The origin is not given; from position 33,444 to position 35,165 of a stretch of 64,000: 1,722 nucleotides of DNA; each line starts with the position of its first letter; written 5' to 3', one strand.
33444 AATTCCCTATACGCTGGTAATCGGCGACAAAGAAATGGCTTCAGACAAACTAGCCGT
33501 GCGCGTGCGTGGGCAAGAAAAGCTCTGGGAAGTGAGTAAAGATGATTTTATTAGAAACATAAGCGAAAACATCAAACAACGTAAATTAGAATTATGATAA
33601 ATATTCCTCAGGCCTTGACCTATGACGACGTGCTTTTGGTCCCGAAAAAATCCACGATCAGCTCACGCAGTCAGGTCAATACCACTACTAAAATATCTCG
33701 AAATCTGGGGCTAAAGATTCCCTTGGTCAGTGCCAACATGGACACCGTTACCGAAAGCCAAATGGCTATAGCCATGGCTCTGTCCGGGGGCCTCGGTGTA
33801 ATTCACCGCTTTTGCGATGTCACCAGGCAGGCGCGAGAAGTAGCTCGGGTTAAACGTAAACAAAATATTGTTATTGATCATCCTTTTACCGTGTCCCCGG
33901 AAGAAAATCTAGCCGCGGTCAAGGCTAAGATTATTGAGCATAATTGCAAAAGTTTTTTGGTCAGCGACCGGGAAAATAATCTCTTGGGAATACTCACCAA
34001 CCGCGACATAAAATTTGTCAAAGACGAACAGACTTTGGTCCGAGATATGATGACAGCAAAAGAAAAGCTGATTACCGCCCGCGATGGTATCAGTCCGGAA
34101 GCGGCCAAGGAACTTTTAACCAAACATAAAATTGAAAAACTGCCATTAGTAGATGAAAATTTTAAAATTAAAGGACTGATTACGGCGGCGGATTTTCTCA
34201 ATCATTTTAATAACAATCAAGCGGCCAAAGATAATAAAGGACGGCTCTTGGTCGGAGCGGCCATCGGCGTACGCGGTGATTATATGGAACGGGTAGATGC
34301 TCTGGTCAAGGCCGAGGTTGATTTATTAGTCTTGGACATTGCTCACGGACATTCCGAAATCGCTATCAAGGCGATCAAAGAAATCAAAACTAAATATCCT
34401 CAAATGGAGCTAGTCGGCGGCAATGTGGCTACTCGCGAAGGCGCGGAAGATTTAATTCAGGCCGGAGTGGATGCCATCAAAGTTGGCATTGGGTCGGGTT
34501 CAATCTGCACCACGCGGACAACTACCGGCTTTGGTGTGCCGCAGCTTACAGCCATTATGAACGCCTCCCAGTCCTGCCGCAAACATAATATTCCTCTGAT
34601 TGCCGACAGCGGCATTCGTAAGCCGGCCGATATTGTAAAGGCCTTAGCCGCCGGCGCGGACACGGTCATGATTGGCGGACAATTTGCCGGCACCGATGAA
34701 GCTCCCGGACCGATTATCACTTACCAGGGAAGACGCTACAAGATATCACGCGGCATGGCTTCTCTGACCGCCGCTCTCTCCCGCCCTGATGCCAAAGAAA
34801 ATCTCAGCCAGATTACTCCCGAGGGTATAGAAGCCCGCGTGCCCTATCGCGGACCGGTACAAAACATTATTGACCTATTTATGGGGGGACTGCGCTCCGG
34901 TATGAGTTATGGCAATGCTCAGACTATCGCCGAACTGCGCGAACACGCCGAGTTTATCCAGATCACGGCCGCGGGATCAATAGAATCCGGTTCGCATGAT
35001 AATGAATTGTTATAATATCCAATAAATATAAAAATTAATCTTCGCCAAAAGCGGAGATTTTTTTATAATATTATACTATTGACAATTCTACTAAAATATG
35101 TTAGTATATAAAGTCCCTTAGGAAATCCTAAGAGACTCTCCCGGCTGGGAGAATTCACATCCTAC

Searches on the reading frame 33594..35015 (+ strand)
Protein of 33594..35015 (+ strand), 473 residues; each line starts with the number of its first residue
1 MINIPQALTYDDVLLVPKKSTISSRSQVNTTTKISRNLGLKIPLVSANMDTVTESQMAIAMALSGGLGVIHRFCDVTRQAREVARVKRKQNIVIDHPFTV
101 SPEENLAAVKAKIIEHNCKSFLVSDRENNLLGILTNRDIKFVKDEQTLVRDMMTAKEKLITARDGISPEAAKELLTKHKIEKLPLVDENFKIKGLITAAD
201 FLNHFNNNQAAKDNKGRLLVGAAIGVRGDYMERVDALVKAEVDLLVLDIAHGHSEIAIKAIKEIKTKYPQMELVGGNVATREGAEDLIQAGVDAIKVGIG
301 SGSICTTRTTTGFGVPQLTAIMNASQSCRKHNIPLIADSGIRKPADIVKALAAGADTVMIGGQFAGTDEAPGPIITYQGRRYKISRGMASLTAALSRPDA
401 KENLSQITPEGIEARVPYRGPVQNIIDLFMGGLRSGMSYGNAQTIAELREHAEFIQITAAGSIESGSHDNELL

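Call 76: search_protein_families(library=ncbifam, proteins=[window:33594-35015:+], max_evalue=0.1)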
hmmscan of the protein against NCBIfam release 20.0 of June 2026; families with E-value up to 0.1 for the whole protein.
window:33594-35015:+ (473 aa): 64 families (the best 25 are shown)
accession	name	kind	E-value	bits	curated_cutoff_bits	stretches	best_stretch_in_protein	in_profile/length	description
TIGR01302.1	IMP_dehydrog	equivalog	1.7e-157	524.9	481.5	1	7-450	1-450/450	IMP dehydrogenase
NF052358.1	GMPRedGuaB1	equivalog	8.9e-103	345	675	1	6-462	11-469/479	GMP reductase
NF005869.0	PRK07807.1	equivalog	1.3e-102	344.3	549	1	6-461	11-468/479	GuaB1 family IMP dehydrogenase-related protein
NF005311.0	PRK06843.1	equivalog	3.3e-102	342.4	779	2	197-469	123-399/404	inosine 5-monophosphate dehydrogenase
TIGR01303.1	IMP_DH_rel_1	equivalog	9.4e-93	311.6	562.75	1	5-461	9-466/475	GuaB1 family IMP dehydrogenase-related protein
NF005493.0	PRK07107.1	equivalog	5.9e-85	285.7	585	1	9-470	11-491/502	IMP dehydrogenase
NF003470.0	PRK05096.1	equivalog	3.9e-65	220.3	397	2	205-458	87-337/347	GMP reductase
TIGR01305.1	GMP_reduct_1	equivalog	2.2e-63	214.4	492.15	2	229-459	107-337/343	GMP reductase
NF003966.0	PRK05458.1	equivalog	1.4e-60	205.3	344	2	217-457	86-317/327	GMP reductase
TIGR01306.1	GMP_reduct_2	equivalog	1e-51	176.4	465.65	2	216-450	81-307/321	GMP reductase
TIGR01304.1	IMP_DH_rel_2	equivalog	1.5e-25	90.2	342.1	2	235-373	146-295/365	GuaB3 family IMP dehydrogenase-related protein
NF041552.1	TF_PrdR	equivalog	5e-10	38.3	795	1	90-208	9-128/577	sigma-54 dependent transcriptional regulator PrdR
NF011449.0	PRK14869.2-5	equivalog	4.4e-09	35.9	411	2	141-249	61-164/451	putative manganese-dependent inorganic diphosphatase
NF011443.0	PRK14869.1-5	equivalog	2.9e-08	32.6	335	1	141-206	63-126/546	putative manganese-dependent inorganic diphosphatase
NF008398.0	PRK11197.1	subfamily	5e-08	32.1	376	1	257-364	233-332/381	L-lactate dehydrogenase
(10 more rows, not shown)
